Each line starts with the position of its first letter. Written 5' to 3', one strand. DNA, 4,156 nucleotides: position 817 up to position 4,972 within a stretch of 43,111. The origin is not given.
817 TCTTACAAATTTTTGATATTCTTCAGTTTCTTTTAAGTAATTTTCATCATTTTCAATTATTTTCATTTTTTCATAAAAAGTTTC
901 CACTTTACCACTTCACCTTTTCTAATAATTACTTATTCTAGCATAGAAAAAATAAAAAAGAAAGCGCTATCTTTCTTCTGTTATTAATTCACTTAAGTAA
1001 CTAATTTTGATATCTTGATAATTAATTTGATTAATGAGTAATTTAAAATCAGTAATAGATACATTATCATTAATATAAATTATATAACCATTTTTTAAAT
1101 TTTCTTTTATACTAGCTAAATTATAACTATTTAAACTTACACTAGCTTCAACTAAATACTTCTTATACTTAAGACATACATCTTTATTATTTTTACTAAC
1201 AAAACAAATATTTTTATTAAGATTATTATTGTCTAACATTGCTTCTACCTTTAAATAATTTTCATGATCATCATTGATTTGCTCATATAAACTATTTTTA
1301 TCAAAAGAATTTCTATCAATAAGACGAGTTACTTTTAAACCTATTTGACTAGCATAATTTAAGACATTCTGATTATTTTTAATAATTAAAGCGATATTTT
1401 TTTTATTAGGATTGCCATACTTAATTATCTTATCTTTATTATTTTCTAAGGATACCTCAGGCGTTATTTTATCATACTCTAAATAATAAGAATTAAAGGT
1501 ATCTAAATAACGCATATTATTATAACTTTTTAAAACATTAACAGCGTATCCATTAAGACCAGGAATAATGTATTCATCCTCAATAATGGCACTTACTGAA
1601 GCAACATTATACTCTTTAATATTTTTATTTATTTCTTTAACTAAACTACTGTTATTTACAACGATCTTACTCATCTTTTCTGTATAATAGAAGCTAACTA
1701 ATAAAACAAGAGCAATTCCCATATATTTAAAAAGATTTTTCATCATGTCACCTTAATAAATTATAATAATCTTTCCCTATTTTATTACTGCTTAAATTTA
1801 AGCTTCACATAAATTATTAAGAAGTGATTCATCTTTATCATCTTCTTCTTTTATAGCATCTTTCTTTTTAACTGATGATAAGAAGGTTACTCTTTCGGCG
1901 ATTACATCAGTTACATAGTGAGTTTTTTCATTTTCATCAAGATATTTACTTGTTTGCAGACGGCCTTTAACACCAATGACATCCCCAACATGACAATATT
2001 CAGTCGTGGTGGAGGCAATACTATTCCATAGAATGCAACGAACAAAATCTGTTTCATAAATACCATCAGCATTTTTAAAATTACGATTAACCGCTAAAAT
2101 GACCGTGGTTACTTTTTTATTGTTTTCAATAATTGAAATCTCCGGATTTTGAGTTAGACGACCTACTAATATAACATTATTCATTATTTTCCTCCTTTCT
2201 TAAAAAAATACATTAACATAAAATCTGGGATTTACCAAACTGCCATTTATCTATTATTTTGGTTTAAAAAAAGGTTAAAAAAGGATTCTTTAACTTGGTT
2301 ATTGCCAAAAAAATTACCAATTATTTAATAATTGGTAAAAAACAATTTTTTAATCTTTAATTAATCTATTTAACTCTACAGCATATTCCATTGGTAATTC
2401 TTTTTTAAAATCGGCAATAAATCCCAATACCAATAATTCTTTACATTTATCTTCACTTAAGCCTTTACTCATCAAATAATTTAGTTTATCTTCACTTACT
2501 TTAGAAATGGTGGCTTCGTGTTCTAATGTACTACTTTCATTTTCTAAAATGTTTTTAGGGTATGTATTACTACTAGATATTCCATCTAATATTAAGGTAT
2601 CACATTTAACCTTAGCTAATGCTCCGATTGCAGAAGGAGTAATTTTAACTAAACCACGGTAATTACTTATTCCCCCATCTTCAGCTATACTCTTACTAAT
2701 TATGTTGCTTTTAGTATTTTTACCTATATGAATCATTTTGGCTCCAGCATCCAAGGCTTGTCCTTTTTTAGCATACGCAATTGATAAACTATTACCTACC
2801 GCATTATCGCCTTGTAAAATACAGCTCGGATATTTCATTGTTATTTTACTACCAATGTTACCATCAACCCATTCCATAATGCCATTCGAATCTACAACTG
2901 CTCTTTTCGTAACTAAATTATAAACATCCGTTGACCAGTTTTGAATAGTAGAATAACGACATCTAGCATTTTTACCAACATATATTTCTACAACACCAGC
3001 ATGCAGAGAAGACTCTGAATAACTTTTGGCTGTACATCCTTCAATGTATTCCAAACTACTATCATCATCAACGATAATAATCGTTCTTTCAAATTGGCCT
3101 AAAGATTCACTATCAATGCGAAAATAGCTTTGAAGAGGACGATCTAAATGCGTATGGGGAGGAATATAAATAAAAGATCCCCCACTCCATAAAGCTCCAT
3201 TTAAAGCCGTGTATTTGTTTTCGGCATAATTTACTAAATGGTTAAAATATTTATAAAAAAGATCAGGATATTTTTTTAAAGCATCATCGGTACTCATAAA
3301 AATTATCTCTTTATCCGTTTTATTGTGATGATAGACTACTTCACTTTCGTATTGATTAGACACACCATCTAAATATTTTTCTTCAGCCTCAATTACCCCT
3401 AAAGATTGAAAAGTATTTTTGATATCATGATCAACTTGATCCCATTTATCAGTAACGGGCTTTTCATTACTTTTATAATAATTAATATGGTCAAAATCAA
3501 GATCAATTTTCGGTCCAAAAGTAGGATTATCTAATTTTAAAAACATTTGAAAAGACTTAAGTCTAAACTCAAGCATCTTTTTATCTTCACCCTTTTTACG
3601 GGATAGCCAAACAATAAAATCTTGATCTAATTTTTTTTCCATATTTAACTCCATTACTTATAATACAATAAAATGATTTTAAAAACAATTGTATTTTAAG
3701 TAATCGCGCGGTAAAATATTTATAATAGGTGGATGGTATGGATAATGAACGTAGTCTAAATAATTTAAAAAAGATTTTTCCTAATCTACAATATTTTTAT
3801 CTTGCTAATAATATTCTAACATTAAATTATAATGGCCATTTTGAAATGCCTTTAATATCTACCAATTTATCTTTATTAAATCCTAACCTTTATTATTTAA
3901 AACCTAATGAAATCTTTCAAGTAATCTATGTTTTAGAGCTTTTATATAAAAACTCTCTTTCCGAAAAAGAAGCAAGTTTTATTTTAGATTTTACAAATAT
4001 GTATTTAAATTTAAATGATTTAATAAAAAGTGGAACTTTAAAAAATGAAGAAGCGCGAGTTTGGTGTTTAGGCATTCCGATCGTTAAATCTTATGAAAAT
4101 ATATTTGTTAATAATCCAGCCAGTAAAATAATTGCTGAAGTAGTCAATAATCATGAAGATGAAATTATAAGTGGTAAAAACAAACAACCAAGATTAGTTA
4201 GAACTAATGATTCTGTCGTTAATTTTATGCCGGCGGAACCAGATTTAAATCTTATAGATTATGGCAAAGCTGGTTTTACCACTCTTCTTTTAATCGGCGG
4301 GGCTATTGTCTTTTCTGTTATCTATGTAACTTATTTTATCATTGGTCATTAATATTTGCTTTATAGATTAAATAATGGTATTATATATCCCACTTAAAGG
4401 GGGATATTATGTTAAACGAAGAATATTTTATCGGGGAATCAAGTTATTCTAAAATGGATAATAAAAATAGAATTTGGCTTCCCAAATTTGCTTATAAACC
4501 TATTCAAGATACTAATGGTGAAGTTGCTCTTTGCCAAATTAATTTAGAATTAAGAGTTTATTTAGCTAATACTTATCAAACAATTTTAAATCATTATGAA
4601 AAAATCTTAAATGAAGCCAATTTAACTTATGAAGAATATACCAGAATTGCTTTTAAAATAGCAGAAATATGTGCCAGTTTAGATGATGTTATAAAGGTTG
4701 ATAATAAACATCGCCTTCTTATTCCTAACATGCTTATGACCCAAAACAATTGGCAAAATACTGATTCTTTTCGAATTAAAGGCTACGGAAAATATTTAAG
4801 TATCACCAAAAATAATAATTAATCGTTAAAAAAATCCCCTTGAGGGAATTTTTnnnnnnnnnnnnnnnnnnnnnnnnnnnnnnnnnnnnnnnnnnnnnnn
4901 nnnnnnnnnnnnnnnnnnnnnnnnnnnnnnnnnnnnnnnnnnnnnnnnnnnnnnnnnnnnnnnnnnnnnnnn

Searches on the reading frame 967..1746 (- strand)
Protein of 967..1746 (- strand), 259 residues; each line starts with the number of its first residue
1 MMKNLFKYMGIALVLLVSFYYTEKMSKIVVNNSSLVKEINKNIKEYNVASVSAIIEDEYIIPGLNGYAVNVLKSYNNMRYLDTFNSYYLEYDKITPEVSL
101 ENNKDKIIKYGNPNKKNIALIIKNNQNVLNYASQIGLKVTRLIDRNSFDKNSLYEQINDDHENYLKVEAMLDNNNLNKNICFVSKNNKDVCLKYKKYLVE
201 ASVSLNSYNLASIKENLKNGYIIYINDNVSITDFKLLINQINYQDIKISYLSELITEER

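Call 8: search_protein_families(library=pfam, proteins=[window:967-1746:-], max_evalue=0.001)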
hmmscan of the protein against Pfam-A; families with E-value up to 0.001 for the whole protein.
window:967-1746:- (259 aa): 0 families

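Call 89: search_protein_families(library=ncbifam, proteins=[window:967-1746:-], max_evalue=0.05)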
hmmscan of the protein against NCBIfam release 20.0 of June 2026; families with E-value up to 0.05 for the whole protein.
window:967-1746:- (259 aa): 1 family
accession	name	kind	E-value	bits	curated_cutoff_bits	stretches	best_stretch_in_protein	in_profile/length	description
TIGR02873.1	spore_ylxY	hypoth_equivalog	8.7e-16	57.9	391.5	1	34-123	2-92/268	probable sporulation protein, polysaccharide deacetylase family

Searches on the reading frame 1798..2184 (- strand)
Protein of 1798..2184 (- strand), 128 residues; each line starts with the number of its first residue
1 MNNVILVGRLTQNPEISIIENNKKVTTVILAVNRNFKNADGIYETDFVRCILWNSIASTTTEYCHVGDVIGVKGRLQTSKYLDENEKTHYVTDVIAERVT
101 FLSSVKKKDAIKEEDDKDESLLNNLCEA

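Call 8: search_protein_families(library=pfam, proteins=[window:1798-2184:-], max_evalue=0.001)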
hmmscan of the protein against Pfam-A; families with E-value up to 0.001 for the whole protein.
window:1798-2184:- (128 aa): 1 family
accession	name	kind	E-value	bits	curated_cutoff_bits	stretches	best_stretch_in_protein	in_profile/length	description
PF00436.31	SSB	-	4.2e-29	101.1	26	1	1-102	1-104/104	Single-strand binding protein family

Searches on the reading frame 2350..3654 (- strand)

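Call 8: search_protein_families(library=pfam, proteins=[window:2350-3654:-], max_evalue=0.001)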
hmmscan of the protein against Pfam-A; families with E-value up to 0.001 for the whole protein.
window:2350-3654:- (434 aa): 2 families
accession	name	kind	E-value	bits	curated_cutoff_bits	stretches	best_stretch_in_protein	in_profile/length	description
PF01458.23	SUFBD_core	-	1.1e-74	251.3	27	1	178-412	1-232/232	SUF system FeS cluster assembly, SufBD core domain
PF19295.5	SufBD_N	-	1.5e-10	41.4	23.5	1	109-175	105-171/172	SufBD protein N-terminal region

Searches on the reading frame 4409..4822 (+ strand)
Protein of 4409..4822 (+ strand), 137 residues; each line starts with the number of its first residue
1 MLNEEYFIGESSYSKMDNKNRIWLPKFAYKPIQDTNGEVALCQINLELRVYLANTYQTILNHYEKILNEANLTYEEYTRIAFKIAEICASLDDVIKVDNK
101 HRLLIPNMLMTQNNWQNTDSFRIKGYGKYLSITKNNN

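Call 6: search_protein_families(library=pfam, proteins=[window:4409-4822:+], max_evalue=0.1)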
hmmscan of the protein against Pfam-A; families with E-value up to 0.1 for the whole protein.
window:4409-4822:+ (137 aa): 1 family
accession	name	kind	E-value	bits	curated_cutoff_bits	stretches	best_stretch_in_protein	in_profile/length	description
PF02381.23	MraZ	-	0.00057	20.3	23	0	13-63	7-56/72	MraZ protein, putative antitoxin-like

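Call 7: search_protein_families(library=ncbifam, proteins=[window:4409-4822:+], max_evalue=0.1)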
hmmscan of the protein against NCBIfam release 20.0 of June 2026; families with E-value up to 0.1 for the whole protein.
window:4409-4822:+ (137 aa): 2 families
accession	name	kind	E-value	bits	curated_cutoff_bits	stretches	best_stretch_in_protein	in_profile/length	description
TIGR00242.1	TIGR00242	equivalog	0.0016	18.4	98.35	1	14-112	8-97/144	division/cell wall cluster transcriptional repressor MraZ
NF001476.0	PRK00326.2-2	equivalog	0.0051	16.5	162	0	5-67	85-147/163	division/cell wall cluster transcriptional repressor MraZ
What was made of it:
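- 3729..4822 (+): Clade-specific neighbours occupying the place where relatives have hydrolase and T4CP: an unknown 207-aa tail-anchored protein (3729-4352) and a MraZ/AbrB-like protein (4409-4822, a possible regulator). Weak MraZ hit (calls 6, 7).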
